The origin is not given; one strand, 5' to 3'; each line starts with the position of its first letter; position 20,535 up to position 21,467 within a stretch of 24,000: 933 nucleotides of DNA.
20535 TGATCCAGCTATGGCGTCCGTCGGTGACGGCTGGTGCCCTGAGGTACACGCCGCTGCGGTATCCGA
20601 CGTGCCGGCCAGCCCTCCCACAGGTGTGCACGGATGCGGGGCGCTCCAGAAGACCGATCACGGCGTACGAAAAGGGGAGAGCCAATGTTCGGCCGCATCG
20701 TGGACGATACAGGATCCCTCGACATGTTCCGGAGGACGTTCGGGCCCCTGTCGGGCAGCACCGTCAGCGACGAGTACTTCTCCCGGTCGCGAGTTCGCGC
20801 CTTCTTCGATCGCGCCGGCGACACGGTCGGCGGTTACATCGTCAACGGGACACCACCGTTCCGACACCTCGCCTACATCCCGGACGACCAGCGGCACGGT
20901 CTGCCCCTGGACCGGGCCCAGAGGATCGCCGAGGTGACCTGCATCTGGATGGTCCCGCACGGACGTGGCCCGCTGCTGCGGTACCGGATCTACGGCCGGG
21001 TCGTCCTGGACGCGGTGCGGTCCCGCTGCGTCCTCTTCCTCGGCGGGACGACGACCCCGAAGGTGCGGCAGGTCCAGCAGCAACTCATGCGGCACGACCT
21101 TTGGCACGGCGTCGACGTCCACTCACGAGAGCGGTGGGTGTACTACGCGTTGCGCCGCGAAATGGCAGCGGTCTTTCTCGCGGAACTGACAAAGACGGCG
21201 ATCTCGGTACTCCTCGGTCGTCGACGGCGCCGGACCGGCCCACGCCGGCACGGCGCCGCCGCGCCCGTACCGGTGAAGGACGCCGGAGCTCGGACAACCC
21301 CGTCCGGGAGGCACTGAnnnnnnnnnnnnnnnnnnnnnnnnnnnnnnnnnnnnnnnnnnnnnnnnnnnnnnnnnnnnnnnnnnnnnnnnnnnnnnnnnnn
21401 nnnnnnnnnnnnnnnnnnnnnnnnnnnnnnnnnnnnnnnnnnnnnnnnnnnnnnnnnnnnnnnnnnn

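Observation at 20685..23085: Orphan three-gene cassette: an unassignable 210-aa protein translationally coupled to a glutamate-mutase-like S/E pair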

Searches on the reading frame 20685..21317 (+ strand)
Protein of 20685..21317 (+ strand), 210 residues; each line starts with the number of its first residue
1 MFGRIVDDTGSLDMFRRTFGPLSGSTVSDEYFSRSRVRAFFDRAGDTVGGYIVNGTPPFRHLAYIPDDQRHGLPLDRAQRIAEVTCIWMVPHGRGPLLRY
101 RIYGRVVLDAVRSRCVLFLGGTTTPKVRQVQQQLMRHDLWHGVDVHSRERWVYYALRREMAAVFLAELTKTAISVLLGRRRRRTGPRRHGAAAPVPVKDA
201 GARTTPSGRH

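Call 3: search_protein_families(library=pfam, proteins=[window:20685-21314:+], max_evalue=1)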
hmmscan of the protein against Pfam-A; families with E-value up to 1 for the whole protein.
window:20685-21314:+ (210 aa): 1 family
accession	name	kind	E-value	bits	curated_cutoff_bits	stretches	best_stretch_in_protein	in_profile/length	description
PF23226.1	Exo_endo_phos_PGAP2IP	-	0.23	11.1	27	1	113-174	149-210/239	PGAP2IP, C-terminal nuclease-like domain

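Call 4: search_protein_families(library=ncbifam, proteins=[window:20685-21314:+], max_evalue=1)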
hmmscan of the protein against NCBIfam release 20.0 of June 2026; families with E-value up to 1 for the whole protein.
window:20685-21314:+ (210 aa): 0 families

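Call 10: find_homologous_proteins(query=window:20685-21314:+)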
Query window:20685-21314:+ (210 aa): 1 proteins with E <= 0.001 among 822 candidates.
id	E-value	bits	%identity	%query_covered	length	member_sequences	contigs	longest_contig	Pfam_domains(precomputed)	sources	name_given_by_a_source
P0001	2.3e-135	467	99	100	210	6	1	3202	-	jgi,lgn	jgi:hypothetical protein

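Call 17: search_protein_representatives(protein=window:20685-21314:+)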
Query: 210 residues. Proteins with E-value up to 0.001 (for the whole library): 194; up to 1e-10: 54; up to 1e-30: 3. The best 150 are listed.
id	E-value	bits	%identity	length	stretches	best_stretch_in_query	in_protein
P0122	1.4e-54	201.4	51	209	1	1-190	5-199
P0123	2.2e-52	194.1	49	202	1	1-166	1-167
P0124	3.5e-32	128.1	39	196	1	1-168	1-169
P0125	6.3e-24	101.2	38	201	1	9-157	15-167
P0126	1.5e-22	96.7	48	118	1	89-188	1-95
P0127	6.1e-22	94.7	37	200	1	3-162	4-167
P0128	1.6e-20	90.0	33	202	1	11-182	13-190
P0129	2.0e-20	89.7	33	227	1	4-190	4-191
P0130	3.1e-20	89.1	39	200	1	11-166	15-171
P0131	3.7e-19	85.6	32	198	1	23-191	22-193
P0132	5.4e-19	85.0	34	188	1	3-169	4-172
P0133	1.0e-18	84.1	37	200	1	11-161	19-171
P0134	1.9e-18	83.2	33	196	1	8-171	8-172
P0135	5.3e-18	81.8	31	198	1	4-166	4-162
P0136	1.4e-17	80.5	32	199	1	5-156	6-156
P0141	5.1e-15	72.1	32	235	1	27-192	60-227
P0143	6.0e-15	71.8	33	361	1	10-159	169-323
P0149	2.6e-14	69.7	30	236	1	4-176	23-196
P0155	6.8e-13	65.1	36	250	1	30-176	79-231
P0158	1.9e-12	63.6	34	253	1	6-170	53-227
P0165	9.8e-12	61.3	30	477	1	11-176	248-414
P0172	6.1e-11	58.7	30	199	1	4-169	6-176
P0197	1.2e-08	51.2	28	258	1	4-177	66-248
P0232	8.8e-07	45.1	25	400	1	10-161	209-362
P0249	6.1e-06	42.4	34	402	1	18-121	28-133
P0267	2.8e-05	40.2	30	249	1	11-154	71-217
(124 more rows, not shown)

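Call 18: predict_structure(protein=window:20685-21314:+)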
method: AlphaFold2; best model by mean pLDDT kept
length: 210 residues; sequences in the alignment: 1
mean_pLDDT: 39.5   pTM: 0.29
mean pLDDT of the five models: 39.5, 37.3, 35.4, 34.6, 34.3
residues with pLDDT >= 90: 0; 70-90: 0; 50-70: 27; < 50: 183
segments of 3 or more residues with pLDDT < 50: 1-103, 108-116, 122-126, 137-187, 189-194, 200-202
pLDDT, mean of each block of 10 residues (from residue 1): 26 34 32 31 28 28 32 42 42 35 48 48 50 49 40 44 44 33 45 48 49
secondary structure, 60 per line:
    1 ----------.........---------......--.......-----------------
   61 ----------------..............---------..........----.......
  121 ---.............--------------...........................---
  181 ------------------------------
elements in order: H11-19 H29-34 H37-43 E80-90 E100-109 E114-120 H124-136 E151-157 H158-177

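Call 20: search_protein_families(library=pfam, alignment_id=A1, max_evalue=0.1)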
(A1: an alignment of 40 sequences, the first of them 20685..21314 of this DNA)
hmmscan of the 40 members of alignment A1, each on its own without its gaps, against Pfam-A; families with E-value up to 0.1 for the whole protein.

A. member 1, window:20685-21314:+ (210 aa): 0 families

B. families by the number of members that match (of 40 scanned): 8 families
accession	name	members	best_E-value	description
PF13471.12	Transglut_core3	1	0.008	Transglutaminase-like superfamily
PF00583.31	Acetyltransf_1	1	0.0098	Acetyltransferase (GNAT) family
PF21926.2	FeeM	1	0.014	N-acyl amino acid synthase FeeM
PF15075.11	SPMAP1-like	1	0.029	Sperm microtubule associated protein 1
PF08485.16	Polysacc_syn_2C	1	0.038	Polysaccharide biosynthesis protein C-terminal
PF09107.17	SelB-wing_3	1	0.039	Elongation factor SelB, winged helix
PF25215.1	HVO_B0008_C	1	0.043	HVO_B0008 C-terminal domain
PF19127.6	Choline_bind_3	1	0.056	Choline-binding repeat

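Call 21: search_solved_structures(query=A1, max_evalue=10, show_alignments=2)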
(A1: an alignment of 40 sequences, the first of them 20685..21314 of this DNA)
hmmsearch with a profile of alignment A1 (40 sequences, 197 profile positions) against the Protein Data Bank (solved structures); distinct sequences matched with E-value up to 10: 0.

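Call 22: find_homologous_proteins(query=A1, max_evalue=0.00001)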
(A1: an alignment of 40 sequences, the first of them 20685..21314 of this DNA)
Query A1 (40 sequences) (210 aa, profile of the alignment): 16 proteins with E <= 0.00001 among 3506 candidates.
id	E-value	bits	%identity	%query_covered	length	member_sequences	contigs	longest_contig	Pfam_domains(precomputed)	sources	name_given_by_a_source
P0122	5.2e-63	230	48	94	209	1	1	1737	-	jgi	jgi:hypothetical protein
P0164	4.9e-60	220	28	68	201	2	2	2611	-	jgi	jgi:hypothetical protein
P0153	2.9e-59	218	28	77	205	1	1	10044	-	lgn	-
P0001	4.8e-58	214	99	100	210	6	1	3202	-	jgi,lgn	jgi:hypothetical protein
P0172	2.7e-57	211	28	86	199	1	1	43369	-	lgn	-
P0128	3.9e-57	211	33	83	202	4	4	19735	-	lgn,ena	-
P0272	2.7e-54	202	33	83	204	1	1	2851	-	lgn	-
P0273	4.1e-51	191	31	81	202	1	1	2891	-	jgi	jgi:hypothetical protein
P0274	1.3e-50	190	33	76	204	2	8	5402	-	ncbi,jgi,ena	jgi:hypothetical protein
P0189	1.6e-49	186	26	63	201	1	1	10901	-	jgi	jgi:hypothetical protein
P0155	9.1e-49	184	34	68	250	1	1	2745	-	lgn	-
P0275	1.6e-48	183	29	76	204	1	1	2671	-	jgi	jgi:hypothetical protein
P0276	2.2e-46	176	31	76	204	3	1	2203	-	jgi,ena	jgi:hypothetical protein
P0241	7.1e-43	164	32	84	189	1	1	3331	-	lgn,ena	-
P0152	1.4e-37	147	31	73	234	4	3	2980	-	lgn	-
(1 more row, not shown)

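Call 24: find_encoding_contigs(protein=P0172, flank=8000, max_places=2)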
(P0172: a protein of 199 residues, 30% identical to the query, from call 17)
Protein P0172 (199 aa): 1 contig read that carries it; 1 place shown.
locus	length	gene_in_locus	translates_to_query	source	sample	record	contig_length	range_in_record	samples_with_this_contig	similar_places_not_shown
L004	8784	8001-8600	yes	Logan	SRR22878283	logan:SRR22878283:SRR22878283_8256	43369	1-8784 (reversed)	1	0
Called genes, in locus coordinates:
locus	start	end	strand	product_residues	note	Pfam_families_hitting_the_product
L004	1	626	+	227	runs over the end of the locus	PF00814:TsaD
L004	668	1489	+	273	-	PF05721:PhyH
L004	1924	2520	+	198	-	PF11736:DUF3299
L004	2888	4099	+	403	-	PF02492:cobW, PF07683:CobW_C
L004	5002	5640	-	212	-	PF13468:Glyoxalase_3 (faint)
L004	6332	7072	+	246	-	-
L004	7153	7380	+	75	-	-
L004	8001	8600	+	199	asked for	-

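Call 25: find_encoding_contigs(protein=P0128, flank=8000, max_places=3)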
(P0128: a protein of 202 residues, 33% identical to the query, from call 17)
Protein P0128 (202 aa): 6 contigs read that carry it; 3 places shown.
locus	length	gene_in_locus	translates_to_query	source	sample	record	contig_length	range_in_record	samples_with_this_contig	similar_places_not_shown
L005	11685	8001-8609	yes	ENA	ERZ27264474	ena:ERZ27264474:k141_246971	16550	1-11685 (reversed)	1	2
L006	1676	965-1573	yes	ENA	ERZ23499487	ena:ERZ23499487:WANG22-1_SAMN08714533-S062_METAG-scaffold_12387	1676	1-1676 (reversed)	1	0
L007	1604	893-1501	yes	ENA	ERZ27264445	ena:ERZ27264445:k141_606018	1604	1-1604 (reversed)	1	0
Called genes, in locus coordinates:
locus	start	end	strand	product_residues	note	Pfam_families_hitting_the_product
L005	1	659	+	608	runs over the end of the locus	PF13646:HEAT_2 (faint)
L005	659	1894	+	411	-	-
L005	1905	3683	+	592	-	-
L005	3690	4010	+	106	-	-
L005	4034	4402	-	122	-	PF00462:Glutaredoxin, PF13417:GST_N_3, PF13409:GST_N_2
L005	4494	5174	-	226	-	PF01987:AIM24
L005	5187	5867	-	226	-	PF01987:AIM24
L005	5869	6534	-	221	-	PF01987:AIM24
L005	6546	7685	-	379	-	PF01435:Peptidase_M48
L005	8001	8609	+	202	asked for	-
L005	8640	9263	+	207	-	PF04191:PEMT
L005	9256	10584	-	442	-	PF02518:HATPase_c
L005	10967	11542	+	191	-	PF04784:DUF547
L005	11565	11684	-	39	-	?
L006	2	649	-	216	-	?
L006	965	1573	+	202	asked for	-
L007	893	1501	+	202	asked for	-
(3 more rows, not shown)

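Call 26: find_encoding_contigs(protein=P0122, flank=8000, max_places=2)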
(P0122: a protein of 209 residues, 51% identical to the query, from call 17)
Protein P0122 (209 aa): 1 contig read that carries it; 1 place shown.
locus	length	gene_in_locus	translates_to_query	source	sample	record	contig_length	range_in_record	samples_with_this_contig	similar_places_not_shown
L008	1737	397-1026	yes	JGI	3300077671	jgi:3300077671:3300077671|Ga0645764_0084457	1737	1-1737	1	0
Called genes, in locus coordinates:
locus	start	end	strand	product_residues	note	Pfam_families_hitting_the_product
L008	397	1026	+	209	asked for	-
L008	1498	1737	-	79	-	?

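Call 27: find_encoding_contigs(protein=P0123, flank=8000, max_places=3)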
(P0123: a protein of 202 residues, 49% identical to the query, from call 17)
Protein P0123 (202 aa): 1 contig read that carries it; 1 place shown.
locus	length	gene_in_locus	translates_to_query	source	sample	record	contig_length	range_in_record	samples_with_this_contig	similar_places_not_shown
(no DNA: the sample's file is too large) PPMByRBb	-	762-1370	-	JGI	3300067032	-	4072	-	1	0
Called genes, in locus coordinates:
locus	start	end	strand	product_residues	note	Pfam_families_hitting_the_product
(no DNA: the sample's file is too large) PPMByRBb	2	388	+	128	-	?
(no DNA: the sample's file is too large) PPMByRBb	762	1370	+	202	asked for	-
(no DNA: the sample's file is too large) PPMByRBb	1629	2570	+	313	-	PF00291:PALP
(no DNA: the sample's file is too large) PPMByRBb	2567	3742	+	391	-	PF01676:Metalloenzyme, PF10143:PhosphMutase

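Call 28: find_encoding_contigs(protein=P0001, flank=8000, max_places=3)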
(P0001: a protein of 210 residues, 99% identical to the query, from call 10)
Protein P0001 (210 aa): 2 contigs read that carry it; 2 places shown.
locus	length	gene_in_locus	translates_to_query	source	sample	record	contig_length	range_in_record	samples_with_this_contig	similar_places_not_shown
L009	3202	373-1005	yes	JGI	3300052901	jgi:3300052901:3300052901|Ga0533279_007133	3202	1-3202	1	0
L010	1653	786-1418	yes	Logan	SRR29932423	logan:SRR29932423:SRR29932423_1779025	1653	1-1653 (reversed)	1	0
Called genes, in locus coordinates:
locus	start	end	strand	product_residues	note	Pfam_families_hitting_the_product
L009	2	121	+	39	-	?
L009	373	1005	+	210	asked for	-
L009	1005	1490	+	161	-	PF02310:B12-binding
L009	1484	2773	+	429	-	PF06368:Met_asp_mut_E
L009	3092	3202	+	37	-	?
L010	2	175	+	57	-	?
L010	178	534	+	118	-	-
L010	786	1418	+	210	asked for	-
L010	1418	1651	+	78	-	?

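Call 29: predict_structure(alignment_id=A1)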
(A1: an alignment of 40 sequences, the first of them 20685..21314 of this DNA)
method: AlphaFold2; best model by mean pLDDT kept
length: 210 residues; sequences in the alignment: 40
mean_pLDDT: 89.0   pTM: 0.79
mean pLDDT of the five models: 89.0, 89.0, 88.6, 88.5, 88.4
residues with pLDDT >= 90: 150; 70-90: 30; 50-70: 30; < 50: 0
segments of 3 or more residues with pLDDT < 50: none
pLDDT, mean of each block of 10 residues (from residue 1): 94 97 95 98 94 97 96 83 96 82 93 95 95 95 97 96 91 87 65 66 59
secondary structure, 60 per line:
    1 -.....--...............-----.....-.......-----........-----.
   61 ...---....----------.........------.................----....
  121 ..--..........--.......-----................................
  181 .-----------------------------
elements in order: E2-6 H9-23 H29-33 E35-41 E47-54 H60-63 H67-70 E81-89 H96-112 E117-122 H125-134 E137-143 E149-156 H157-181

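Call 33: fold_search(model_id=the predicted structure, library=pdb)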
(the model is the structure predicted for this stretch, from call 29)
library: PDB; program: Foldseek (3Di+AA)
matches with E <= 10: 916; with E <= 0.001: 252
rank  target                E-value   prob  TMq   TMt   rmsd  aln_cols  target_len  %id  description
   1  2g0b_G                2.7e-07  1.00  0.53  0.63   4.7       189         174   14  The structure of FeeM, an N-acyl amino acid synthase from uncultured soil microbes (released 2006-09-26)
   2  8zt3_B                1.1e-06  1.00  0.51  0.62   4.3       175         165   16  N-acetyltransferase SbzI in the biosynthesis of altemicidin (released 2025-02-05)
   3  2g0b_H                1.4e-06  1.00  0.52  0.63   5.3       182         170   13  The structure of FeeM, an N-acyl amino acid synthase from uncultured soil microbes (released 2006-09-26)
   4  8zt3_D                1.5e-06  1.00  0.48  0.55   5.0       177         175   16  N-acetyltransferase SbzI in the biosynthesis of altemicidin (released 2025-02-05)
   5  2g0b_C                1.6e-06  1.00  0.54  0.60   4.7       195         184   14  The structure of FeeM, an N-acyl amino acid synthase from uncultured soil microbes (released 2006-09-26)
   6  2g0b_D                2.1e-06  1.00  0.54  0.61   4.6       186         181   14  The structure of FeeM, an N-acyl amino acid synthase from uncultured soil microbes (released 2006-09-26)
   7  2g0b_A                2.2e-06  1.00  0.52  0.58   5.8       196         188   15  The structure of FeeM, an N-acyl amino acid synthase from uncultured soil microbes (released 2006-09-26)
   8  8zt3_E                2.8e-06  1.00  0.47  0.58   4.9       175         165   16  N-acetyltransferase SbzI in the biosynthesis of altemicidin (released 2025-02-05)
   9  2g0b_B                3.4e-06  1.00  0.52  0.57   5.9       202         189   14  The structure of FeeM, an N-acyl amino acid synthase from uncultured soil microbes (released 2006-09-26)
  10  8zt3_A                4.7e-06  1.00  0.51  0.62   4.4       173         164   14  N-acetyltransferase SbzI in the biosynthesis of altemicidin (released 2025-02-05)
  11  8zt4_A                5.3e-06  1.00  0.46  0.39   5.2       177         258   16  Complex structure of N-acetyltransferase SbzI and carrier protein SbzG in the biosynthesis of altemicidin (released 2025-02-05)
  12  2oh1_A                1.0e-05  1.00  0.44  0.51   5.6       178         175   13  Crystal structure of acetyltransferase GNAT family (YP_013287.1) from Listeria monocytogenes 4b F2365 at 1.46 A resolu (released 2007-02-13)
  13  8zt3_F                1.3e-05  1.00  0.47  0.60   4.8       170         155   14  N-acetyltransferase SbzI in the biosynthesis of altemicidin (released 2025-02-05)
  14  3p2h                  1.6e-05  1.00  0.52  0.58   5.1       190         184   12  Crystal structure of TofI in a ternary complex with an inhibitor and MTA (released 2011-07-06)
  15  2r7h_B                1.6e-05  1.00  0.45  0.57   5.3       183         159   12  CRYSTAL STRUCTURE OF A putative acetyltransferase of the GNAT family (DDE_3044) FROM DESULFOVIBRIO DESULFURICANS SUBSP (released 2007-09-25)
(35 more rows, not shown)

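Call 38: find_related_loci(query=window:20685-21314:+, collection=genome_contigs, flank=10000)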
Query window:20685-21314:+ (210 aa) in genome_contigs; peptide patterns used: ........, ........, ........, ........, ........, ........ (x = any residue, [..] = any of these).
174 stretches matched a pattern, but none encodes a relative of the query by tblastn (E <= 1e-3).

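Call 40: find_related_loci(query=A3, collection=genome_contigs, flank=8000)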
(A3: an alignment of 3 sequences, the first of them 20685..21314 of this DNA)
Query A3 (210 aa) in genome_contigs; peptide patterns used: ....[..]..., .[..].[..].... (x = any residue, [..] = any of these).
48 stretches matched a pattern, but none encodes a relative of the query by tblastn (E <= 1e-3).

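Call 41: find_related_loci(query=A3, collection=metagenome_contigs, flank=8000)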
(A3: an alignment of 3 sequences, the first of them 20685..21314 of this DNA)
Query A3 (210 aa) in metagenome_contigs; peptide patterns used: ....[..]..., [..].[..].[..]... (x = any residue, [..] = any of these).
151 stretches matched a pattern, but none encodes a relative of the query by tblastn (E <= 1e-3).

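Call 53: find_encoding_contigs(protein=window:20685-21317:+, flank=10000, max_places=6)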
Protein window:20685-21317:+ (210 aa): 7 contigs read that carry it; 6 places shown.
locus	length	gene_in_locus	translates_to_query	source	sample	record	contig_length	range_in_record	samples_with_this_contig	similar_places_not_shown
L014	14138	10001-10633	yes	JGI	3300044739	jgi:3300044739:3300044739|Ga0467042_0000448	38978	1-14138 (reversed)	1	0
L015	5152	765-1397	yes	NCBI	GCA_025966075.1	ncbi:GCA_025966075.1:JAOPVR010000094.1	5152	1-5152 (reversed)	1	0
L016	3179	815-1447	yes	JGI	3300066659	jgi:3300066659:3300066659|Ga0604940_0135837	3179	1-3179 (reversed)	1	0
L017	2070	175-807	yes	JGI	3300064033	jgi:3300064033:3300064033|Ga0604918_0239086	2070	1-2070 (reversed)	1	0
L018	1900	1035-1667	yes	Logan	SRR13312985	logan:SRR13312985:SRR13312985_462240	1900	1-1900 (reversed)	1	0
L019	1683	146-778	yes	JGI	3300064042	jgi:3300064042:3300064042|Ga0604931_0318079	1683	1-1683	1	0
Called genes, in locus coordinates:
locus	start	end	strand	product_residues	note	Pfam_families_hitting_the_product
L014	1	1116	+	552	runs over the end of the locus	PF03814:KdpA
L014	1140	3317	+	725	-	PF00122:E1-E2_ATPase, PF00702:Hydrolase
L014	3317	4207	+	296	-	PF02669:KdpC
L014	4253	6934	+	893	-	PF02702:KdpD, PF00582:Usp, PF13493:DUF4118, PF00512:HisKA, PF02518:HATPase_c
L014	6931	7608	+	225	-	PF00072:Response_reg, PF00486:Trans_reg_C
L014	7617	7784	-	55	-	-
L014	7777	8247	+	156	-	PF01668:SmpB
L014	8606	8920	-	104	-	-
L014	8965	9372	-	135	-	-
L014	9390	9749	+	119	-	-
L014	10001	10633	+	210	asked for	-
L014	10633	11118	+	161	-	PF02310:B12-binding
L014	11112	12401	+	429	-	PF06368:Met_asp_mut_E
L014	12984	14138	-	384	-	?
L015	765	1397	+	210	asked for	-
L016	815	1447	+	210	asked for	-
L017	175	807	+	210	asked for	-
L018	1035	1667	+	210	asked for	-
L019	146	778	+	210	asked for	-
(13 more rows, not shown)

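Call 63: search_protein_families(library=padloc, proteins=[window:20685-21314:+], max_evalue=0.01)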
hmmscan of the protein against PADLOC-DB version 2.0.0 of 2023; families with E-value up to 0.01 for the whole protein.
window:20685-21314:+ (210 aa): 0 families

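Call 64: search_protein_families(library=phrogs, proteins=[window:20685-21314:+], max_evalue=0.01)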
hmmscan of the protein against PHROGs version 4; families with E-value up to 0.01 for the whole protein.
window:20685-21314:+ (210 aa): 0 families
